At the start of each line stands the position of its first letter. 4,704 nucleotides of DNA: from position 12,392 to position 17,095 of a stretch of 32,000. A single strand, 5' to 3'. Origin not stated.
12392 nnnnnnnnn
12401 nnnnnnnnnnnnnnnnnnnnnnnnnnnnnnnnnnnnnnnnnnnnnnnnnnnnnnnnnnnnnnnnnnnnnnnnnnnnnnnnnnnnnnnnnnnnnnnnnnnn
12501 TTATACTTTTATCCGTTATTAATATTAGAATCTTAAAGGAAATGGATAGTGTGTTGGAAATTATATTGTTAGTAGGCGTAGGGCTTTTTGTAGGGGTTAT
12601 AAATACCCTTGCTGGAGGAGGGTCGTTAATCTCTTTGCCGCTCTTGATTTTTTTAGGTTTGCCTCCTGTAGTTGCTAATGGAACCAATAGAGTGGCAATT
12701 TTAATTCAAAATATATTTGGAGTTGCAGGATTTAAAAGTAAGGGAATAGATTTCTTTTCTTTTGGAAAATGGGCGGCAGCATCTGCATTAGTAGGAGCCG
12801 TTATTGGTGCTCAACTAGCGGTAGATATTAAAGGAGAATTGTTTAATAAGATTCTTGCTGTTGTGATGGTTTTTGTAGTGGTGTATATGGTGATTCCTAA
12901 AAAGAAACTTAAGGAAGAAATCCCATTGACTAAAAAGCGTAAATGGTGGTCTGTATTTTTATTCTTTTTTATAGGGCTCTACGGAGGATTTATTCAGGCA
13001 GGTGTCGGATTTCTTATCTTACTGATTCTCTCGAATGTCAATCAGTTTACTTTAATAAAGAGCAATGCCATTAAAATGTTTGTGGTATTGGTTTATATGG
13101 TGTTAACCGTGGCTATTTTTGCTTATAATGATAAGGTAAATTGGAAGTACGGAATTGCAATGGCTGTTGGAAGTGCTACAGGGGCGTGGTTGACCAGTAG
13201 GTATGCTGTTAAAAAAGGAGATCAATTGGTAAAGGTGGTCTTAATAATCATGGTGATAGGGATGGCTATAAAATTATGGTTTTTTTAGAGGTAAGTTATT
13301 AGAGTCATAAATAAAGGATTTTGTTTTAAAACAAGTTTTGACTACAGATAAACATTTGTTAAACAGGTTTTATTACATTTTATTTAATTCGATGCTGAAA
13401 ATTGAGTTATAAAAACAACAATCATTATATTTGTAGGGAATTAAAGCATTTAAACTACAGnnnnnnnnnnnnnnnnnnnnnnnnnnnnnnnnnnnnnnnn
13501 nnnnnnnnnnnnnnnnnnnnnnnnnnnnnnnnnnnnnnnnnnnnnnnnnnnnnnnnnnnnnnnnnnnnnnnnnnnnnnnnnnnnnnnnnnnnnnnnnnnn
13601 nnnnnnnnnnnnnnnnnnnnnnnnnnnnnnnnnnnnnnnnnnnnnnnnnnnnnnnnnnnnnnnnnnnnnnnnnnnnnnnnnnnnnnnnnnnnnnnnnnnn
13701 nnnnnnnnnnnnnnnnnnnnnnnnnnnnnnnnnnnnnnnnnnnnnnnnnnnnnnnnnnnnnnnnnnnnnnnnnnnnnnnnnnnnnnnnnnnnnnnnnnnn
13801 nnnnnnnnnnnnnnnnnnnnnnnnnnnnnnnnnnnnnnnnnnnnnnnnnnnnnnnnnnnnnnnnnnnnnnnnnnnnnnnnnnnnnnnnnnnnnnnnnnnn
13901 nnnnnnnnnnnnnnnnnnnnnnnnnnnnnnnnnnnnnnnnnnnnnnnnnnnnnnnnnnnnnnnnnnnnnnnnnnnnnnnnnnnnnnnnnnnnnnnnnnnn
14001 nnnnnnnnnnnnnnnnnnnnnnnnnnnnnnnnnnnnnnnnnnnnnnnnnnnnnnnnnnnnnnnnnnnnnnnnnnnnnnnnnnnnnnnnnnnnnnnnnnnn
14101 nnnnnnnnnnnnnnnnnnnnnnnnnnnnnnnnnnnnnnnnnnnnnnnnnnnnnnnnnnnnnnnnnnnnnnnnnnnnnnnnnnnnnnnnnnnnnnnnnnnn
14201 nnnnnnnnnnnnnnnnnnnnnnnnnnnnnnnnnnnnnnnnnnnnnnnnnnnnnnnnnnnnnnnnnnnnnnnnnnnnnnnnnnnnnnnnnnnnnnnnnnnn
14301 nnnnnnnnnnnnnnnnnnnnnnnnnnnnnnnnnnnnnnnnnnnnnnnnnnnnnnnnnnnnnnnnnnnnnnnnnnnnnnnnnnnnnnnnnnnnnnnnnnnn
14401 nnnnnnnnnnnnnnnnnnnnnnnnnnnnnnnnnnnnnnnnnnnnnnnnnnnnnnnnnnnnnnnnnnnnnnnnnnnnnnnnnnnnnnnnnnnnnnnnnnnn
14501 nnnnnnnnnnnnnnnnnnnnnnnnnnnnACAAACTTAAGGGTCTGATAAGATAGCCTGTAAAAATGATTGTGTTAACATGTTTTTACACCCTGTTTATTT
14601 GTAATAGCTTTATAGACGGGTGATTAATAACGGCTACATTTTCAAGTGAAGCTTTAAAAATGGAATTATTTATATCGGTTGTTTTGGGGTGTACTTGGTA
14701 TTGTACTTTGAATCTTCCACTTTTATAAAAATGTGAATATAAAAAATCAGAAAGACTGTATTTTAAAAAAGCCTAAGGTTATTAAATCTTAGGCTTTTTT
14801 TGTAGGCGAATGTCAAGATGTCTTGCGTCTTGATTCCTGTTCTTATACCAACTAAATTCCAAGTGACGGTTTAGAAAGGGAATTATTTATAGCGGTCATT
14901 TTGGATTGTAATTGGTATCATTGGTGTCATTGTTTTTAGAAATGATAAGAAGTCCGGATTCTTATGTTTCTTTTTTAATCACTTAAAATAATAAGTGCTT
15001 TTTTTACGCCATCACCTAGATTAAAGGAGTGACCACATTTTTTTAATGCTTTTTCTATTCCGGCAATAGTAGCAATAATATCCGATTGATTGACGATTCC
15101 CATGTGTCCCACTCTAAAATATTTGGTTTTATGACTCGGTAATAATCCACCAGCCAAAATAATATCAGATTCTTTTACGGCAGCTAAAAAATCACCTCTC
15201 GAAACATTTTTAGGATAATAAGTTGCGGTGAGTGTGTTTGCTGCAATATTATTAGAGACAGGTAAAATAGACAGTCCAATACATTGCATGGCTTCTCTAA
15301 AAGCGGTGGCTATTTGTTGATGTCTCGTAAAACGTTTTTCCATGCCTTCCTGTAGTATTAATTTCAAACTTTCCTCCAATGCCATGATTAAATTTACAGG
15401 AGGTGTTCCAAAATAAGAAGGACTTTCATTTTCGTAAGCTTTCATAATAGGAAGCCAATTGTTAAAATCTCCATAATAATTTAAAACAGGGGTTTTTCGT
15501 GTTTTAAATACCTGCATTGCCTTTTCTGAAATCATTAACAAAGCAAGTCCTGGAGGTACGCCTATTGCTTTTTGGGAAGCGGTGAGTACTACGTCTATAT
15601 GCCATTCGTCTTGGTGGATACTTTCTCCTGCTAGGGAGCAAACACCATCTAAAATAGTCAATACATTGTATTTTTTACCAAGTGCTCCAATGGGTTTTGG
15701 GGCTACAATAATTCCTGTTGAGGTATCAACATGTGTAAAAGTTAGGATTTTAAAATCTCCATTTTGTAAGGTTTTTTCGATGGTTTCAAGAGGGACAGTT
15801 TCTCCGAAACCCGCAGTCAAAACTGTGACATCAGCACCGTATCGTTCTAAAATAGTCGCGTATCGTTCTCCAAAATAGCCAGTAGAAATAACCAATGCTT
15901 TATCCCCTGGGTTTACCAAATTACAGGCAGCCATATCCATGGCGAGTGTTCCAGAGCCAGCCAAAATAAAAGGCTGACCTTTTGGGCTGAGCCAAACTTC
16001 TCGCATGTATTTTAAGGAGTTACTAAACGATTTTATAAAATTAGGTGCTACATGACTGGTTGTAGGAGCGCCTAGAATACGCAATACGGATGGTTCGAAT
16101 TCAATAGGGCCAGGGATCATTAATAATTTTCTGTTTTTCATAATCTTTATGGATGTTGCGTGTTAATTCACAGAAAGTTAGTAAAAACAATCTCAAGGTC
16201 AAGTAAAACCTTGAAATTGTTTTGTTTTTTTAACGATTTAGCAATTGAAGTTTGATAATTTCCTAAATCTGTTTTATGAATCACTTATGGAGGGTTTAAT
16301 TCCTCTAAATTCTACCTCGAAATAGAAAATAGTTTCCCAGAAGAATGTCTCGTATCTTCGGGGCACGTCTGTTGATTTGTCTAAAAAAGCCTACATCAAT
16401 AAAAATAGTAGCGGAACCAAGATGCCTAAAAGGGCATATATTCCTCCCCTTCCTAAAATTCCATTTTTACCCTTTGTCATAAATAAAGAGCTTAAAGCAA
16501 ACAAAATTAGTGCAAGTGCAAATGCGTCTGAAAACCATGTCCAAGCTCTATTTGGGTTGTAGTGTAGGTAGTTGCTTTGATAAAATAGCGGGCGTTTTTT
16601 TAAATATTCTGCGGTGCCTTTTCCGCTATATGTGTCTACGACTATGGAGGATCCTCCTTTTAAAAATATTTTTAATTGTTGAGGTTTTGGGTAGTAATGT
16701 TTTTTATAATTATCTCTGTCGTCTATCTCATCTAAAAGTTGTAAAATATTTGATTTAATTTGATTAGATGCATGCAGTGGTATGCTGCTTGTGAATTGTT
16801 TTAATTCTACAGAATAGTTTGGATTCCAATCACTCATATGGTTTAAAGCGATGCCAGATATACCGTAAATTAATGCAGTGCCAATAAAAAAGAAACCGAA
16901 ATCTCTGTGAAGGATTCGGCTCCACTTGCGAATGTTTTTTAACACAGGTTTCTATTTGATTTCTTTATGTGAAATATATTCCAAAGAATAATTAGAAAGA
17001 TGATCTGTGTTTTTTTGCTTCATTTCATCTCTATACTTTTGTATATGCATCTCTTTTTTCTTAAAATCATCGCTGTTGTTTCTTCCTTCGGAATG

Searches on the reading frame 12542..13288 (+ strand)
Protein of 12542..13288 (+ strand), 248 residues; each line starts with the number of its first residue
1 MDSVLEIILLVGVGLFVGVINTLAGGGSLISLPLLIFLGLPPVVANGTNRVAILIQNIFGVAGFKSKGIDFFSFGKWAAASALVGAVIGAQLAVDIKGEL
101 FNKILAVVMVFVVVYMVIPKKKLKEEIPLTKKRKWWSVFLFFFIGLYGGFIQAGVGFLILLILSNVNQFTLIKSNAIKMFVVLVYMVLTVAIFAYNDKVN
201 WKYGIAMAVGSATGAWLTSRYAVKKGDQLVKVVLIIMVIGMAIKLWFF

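Call 9: search_protein_families(library=pfam, proteins=[window:12542-13288:+])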
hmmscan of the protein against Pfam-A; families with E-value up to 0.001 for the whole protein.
window:12542-13288:+ (248 aa): 1 family
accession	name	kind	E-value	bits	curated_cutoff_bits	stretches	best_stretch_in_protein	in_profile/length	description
PF01925.25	TauE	-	6.7e-45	154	32.6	1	10-245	1-237/237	Sulfite exporter TauE/SafE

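Call 12: find_encoding_contigs(protein=window:12542-13288:+, flank=10000, max_places=10)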
Protein window:12542-13288:+ (248 aa): no gene with exactly this product is on record in the collection.

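Call 21: find_homologous_proteins(query=window:12542-13288:+, max_evalue=1e-40)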
Query window:12542-13288:+ (248 aa): 6603 proteins with E <= 1e-40 among 8000 candidates; the best 120 are listed.
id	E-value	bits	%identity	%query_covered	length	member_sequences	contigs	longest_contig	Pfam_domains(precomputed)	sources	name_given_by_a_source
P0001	6.0e-144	496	98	100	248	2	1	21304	PF01925.26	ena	-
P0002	2.2e-133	461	88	100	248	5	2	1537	PF01925.26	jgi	-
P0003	1.9e-131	455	87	100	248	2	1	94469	PF01925.26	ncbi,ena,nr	ncbi:MAG: sulfite exporter TauE/SafE family protein [Flavobacteriaceae bacterium]|nr:sulfite exporte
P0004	5.9e-128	444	86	100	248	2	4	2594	PF01925.26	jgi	-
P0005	2.1e-126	439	85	100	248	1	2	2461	PF01925.26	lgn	-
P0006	7.1e-95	335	66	100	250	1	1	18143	PF01925.26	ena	-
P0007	3.6e-94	333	66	100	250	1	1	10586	PF01925.26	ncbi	-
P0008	3.9e-94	333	65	100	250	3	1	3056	PF01925.26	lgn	-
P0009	1.2e-93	331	64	100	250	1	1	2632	PF01925.26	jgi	jgi:uncharacterized membrane protein YfcA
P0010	1.3e-92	328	62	100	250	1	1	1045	PF01925.26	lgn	-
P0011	2.0e-92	327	63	100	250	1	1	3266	PF01925.26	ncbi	-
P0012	2.3e-92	327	62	100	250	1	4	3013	PF01925.26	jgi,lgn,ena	-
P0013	2.3e-92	327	63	100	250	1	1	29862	PF01925.26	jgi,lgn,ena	-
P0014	3.0e-92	327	63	100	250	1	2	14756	PF01925.26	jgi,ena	-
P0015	4.5e-92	326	63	98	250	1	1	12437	PF01925.26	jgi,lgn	jgi:uncharacterized membrane protein YfcA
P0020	1.3e-91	325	65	100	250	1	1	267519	PF01925.26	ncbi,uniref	ncbi:sulfite exporter TauE/SafE family protein [Lutibacter holmesii]|uniref:Probable membrane transp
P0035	7.6e-91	322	61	100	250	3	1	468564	PF01925.26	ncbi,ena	-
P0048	3.0e-90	320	65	100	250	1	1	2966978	PF01925.26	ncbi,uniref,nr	ncbi:integrase [Lutibacter profundi]|uniref:Probable membrane transporter protein n=1 Tax=Lutibacter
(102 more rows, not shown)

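Call 22: find_encoding_contigs(protein=P0001, flank=10000, max_places=4)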
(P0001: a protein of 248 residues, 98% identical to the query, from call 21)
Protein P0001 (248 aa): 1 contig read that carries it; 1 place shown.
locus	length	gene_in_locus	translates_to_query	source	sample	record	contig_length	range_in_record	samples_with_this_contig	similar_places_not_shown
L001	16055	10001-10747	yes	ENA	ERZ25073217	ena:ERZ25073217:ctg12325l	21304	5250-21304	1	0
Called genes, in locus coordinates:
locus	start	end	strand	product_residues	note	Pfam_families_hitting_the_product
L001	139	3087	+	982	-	PF04313:HSDR_N, PF00270:DEAD, PF04851:ResIII, PF18766:SWI2_SNF2, PF22679:T1R_D3-like, PF12008:EcoR124_C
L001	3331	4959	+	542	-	PF16120:DUF4836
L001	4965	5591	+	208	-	PF02463:SMC_N (weak), PF00005:ABC_tran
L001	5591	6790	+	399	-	PF28574:Transporter_N, PF28560:PCD-like, PF28576:Transporter_C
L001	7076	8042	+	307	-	PF19570:DUF6088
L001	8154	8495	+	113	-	-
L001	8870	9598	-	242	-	-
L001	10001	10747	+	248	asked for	PF01925:TauE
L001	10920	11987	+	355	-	PF01264:Chorismate_synt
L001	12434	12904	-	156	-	-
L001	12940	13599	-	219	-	PF00266:Aminotran_5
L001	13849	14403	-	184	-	PF16357:PepSY_TM_like_2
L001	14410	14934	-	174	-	-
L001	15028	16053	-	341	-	?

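Call 23: find_encoding_contigs(protein=P0003, flank=10000, max_places=4)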
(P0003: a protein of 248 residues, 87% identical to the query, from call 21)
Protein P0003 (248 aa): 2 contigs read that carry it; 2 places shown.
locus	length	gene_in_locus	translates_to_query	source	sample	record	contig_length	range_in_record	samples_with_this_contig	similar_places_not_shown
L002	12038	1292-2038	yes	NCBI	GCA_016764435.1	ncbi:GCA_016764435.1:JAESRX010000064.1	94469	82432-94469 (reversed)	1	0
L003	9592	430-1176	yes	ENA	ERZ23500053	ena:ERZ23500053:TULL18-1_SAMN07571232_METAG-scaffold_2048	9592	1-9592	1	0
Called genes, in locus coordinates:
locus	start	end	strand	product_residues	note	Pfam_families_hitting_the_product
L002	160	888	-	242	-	-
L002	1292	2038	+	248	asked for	PF01925:TauE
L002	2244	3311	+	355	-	PF01264:Chorismate_synt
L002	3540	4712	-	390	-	PF00266:Aminotran_5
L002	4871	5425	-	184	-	PF16357:PepSY_TM_like_2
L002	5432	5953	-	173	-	-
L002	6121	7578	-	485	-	PF14691:Fer4_20, PF00070:Pyr_redox (weak), PF01266:DAO (weak), PF01494:FAD_binding_3 (weak), PF03486:HI0933_like (weak), PF07992:Pyr_redox_2, PF13450:NAD_binding_8, PF01593:Amino_oxidase, +4 more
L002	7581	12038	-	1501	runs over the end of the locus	PF00310:GATase_2, PF04898:Glu_syn_central, PF01645:Glu_synthase, PF01493:GXGXG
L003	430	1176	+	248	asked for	PF01925:TauE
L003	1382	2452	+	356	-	PF01264:Chorismate_synt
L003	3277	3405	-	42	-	-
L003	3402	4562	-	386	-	PF00266:Aminotran_5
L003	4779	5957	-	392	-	PF22013:PG_1098_Fer, PF18096:Thump_like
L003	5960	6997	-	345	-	PF01594:AI-2E_transport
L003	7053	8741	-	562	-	PF01019:G_glu_transpept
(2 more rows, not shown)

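Call 51: search_protein_families(library=pfam, proteins=[L001:8154-8495:+], max_evalue=0.01)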
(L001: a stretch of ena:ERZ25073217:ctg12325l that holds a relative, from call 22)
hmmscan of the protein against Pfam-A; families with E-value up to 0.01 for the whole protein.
L001:8154-8495:+ (113 aa): 11 families
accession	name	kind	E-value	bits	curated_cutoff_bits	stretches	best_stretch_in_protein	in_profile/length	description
PF00196.25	GerE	-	4.5e-05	23.4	23.5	1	13-43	9-39/57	Bacterial regulatory proteins, luxR family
PF12759.13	HTH_Tnp_IS1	-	0.00024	21.1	24.9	1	12-38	12-38/46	InsA C-terminal domain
PF25787.1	HTH_SB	-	0.0006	20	43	1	12-47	13-48/53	Sleeping Beauty transposase HTH domain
PF08279.18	HTH_11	-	0.00072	19.8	25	1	10-53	4-47/55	HTH domain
PF13384.12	HTH_23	-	0.0015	18.7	24.6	1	13-40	9-36/50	Homeodomain-like domain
PF13936.12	HTH_38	-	0.0042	17.2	27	1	12-38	11-37/44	Helix-turn-helix domain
PF13542.12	HTH_Tnp_ISL3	-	0.0047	16.8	27.4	1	13-42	19-47/51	Helix-turn-helix domain of transposase family ISL3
PF02796.21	HTH_7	-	0.0072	16.9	23.8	0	12-39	12-39/45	Helix-turn-helix domain of resolvase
PF06056.18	Terminase_5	-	0.0081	16.5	20.3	0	17-42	9-34/58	Putative ATPase subunit of terminase (gpP-like)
PF13730.12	HTH_36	-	0.0089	16.3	25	0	12-44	12-48/55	Helix-turn-helix domain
PF14493.12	HTH_40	-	0.0092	16.7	27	0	15-54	6-45/89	Helix-turn-helix domain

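Call 55: find_encoding_contigs(protein=P0006, flank=10000, max_places=2)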
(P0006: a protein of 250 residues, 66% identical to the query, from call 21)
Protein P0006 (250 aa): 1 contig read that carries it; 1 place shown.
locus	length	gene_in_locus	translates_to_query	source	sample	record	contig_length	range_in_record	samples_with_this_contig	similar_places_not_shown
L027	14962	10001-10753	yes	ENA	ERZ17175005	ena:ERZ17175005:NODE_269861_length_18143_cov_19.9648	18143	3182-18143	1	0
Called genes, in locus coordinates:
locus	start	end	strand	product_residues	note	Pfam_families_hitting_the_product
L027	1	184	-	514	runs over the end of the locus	PF03853:YjeF_N, PF01256:Carb_kinase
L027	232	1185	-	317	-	PF03255:ACCA, PF01039:Carboxyl_trans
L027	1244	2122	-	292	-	PF00892:EamA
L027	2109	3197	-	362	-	PF03739:LptF_LptG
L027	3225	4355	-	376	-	PF01702:TGT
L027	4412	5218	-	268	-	PF01479:S4, PF00849:PseudoU_synth_2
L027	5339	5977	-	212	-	PF05148:Methyltransf_8 (weak), PF13489:Methyltransf_23, PF13847:Methyltransf_31 (weak), PF08241:Methyltransf_11, PF13649:Methyltransf_25, PF01209:Ubie_methyltran (faint)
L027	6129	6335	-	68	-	PF07311:Dodecin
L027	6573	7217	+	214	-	-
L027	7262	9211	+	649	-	PF06480:FtsH_ext, PF00004:AAA, PF20720:nSTAND3 (weak), PF17862:AAA_lid_3, PF01434:Peptidase_M41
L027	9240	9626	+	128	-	-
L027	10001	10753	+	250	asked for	PF01925:TauE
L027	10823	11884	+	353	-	PF01264:Chorismate_synt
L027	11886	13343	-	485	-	PF14691:Fer4_20, PF07992:Pyr_redox_2 (weak), PF00070:Pyr_redox (weak), PF00743:FMO-like (faint), PF07992:Pyr_redox_2, PF12831:FAD_oxidored (weak), PF13450:NAD_binding_8, PF01593:Amino_oxidase (weak), +3 more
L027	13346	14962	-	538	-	?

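Call 56: find_encoding_contigs(protein=P0020, flank=10000, max_places=2)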
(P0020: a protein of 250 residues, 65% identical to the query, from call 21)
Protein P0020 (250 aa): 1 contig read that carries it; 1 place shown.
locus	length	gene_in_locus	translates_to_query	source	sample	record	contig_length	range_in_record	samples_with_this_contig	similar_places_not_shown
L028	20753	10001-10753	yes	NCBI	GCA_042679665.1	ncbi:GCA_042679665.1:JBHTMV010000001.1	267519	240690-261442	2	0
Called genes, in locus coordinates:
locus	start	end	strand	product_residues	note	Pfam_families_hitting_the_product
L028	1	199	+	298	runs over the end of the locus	PF01867:Cas_Cas1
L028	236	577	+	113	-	PF20803:PaaX_M (weak), PF09827:CRISPR_Cas2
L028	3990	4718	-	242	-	-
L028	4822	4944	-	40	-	-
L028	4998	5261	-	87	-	-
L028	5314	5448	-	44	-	-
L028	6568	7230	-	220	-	-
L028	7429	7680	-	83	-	-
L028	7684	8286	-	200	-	-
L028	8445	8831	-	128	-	-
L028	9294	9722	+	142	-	PF13648:Lipocalin_4 (weak)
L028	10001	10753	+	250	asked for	PF01925:TauE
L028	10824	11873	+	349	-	PF01264:Chorismate_synt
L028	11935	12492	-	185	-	PF16357:PepSY_TM_like_2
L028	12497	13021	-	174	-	-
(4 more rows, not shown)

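Call 57: find_encoding_contigs(protein=P0048, flank=10000, max_places=2)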
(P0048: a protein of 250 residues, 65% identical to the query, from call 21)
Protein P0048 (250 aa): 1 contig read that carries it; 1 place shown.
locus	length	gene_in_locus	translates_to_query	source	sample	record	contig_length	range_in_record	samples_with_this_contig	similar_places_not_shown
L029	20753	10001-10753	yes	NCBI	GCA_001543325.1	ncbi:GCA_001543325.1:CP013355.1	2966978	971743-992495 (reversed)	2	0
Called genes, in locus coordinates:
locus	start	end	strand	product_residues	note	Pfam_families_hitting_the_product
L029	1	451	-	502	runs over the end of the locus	PF00221:Lyase_aromatic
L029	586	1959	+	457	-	PF00578:AhpC-TSA, PF08534:Redoxin, PF00085:Thioredoxin, PF13098:Thioredoxin_2 (weak), PF13905:Thioredoxin_8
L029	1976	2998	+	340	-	PF00578:AhpC-TSA, PF08534:Redoxin, PF00085:Thioredoxin (weak), PF13098:Thioredoxin_2 (weak), PF13905:Thioredoxin_8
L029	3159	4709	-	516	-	PF03853:YjeF_N, PF01256:Carb_kinase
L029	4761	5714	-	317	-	PF03255:ACCA, PF01039:Carboxyl_trans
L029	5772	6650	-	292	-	PF00892:EamA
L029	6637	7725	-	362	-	PF03739:LptF_LptG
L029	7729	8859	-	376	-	PF01702:TGT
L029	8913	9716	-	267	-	PF01479:S4, PF00849:PseudoU_synth_2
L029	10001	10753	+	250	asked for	PF01925:TauE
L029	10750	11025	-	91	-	PF00708:Acylphosphatase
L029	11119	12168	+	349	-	PF01264:Chorismate_synt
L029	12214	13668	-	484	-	PF14691:Fer4_20, PF00070:Pyr_redox (faint), PF01266:DAO (weak), PF07992:Pyr_redox_2, PF12831:FAD_oxidored (weak), PF13450:NAD_binding_8, PF01593:Amino_oxidase, PF07992:Pyr_redox_2 (weak), +2 more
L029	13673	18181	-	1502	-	PF00310:GATase_2, PF04898:Glu_syn_central, PF01645:Glu_synthase, PF01493:GXGXG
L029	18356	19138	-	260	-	PF01925:TauE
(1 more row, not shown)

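Call 58: find_encoding_contigs(protein=P0035, flank=10000, max_places=2)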
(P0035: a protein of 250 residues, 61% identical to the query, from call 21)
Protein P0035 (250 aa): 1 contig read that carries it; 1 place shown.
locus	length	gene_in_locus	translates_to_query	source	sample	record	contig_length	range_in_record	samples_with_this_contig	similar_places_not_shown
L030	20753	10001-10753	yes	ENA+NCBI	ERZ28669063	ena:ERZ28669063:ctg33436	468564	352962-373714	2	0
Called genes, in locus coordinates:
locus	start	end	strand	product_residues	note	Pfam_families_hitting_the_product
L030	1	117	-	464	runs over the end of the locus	PF16177:ACAS_N, PF00501:AMP-binding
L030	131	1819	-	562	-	PF00474:SSF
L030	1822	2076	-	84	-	PF13937:DUF4212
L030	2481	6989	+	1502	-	PF00310:GATase_2, PF04898:Glu_syn_central, PF01645:Glu_synthase, PF01493:GXGXG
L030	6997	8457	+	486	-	PF14691:Fer4_20, PF00070:Pyr_redox (weak), PF01266:DAO (weak), PF07992:Pyr_redox_2, PF12831:FAD_oxidored (weak), PF13450:NAD_binding_8, PF01593:Amino_oxidase, PF07992:Pyr_redox_2 (weak), +4 more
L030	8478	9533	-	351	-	PF01264:Chorismate_synt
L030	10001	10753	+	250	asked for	PF01925:TauE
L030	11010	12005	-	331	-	PF01548:DEDD_Tnp_IS110, PF02371:Transposase_20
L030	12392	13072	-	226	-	PF13715:CarbopepD_reg_2, PF07715:Plug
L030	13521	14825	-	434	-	PF06808:DctM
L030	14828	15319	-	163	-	PF04290:DctQ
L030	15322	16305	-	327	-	PF03480:DctP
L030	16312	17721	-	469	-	PF02614:UxaC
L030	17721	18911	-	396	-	PF03786:UxuA, PF01261:AP_endonuc_2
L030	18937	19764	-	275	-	PF00106:adh_short, PF13561:adh_short_C2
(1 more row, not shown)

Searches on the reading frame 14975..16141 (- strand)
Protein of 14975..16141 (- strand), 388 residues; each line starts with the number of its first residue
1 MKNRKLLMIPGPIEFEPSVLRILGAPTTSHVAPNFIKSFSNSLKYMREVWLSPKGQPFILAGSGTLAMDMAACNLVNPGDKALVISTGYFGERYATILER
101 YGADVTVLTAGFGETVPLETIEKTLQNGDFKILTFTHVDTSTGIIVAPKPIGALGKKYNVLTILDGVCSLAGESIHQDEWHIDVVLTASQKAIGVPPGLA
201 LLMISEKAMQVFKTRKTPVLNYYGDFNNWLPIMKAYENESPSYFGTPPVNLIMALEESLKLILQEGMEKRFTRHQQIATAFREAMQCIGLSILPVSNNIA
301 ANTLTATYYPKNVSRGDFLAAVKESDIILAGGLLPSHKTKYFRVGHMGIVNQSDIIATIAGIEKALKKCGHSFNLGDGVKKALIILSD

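Call 9: search_protein_families(library=pfam, proteins=[window:14975-16141:-])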
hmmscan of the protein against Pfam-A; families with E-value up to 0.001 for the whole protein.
window:14975-16141:- (388 aa): 1 family
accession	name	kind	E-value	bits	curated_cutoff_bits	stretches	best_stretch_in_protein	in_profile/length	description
PF00266.25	Aminotran_5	-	3.2e-22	79.5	21.5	1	58-332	64-338/371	Aminotransferase class-V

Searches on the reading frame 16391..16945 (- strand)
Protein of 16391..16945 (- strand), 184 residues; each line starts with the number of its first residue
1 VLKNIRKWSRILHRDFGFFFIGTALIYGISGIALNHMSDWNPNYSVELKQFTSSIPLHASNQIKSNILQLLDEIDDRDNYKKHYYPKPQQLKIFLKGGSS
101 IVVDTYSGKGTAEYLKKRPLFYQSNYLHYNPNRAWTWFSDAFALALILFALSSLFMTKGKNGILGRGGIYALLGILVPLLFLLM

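Call 51: search_protein_families(library=pfam, proteins=[window:16391-16945:-], max_evalue=0.01)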
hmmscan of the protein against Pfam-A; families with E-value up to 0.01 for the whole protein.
window:16391-16945:- (184 aa): 3 families
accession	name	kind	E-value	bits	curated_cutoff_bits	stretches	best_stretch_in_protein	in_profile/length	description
PF16357.10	PepSY_TM_like_2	-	4.3e-11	43.6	27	1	19-183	17-193/197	Putative PepSY_TM-like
PF03929.21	PepSY_TM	-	0.00013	22.4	28.8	0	97-159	94-158/295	PepSY-associated TM region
PF10067.14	DUF2306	-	0.0082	16.7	31.6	0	2-38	20-56/147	Predicted membrane protein (DUF2306)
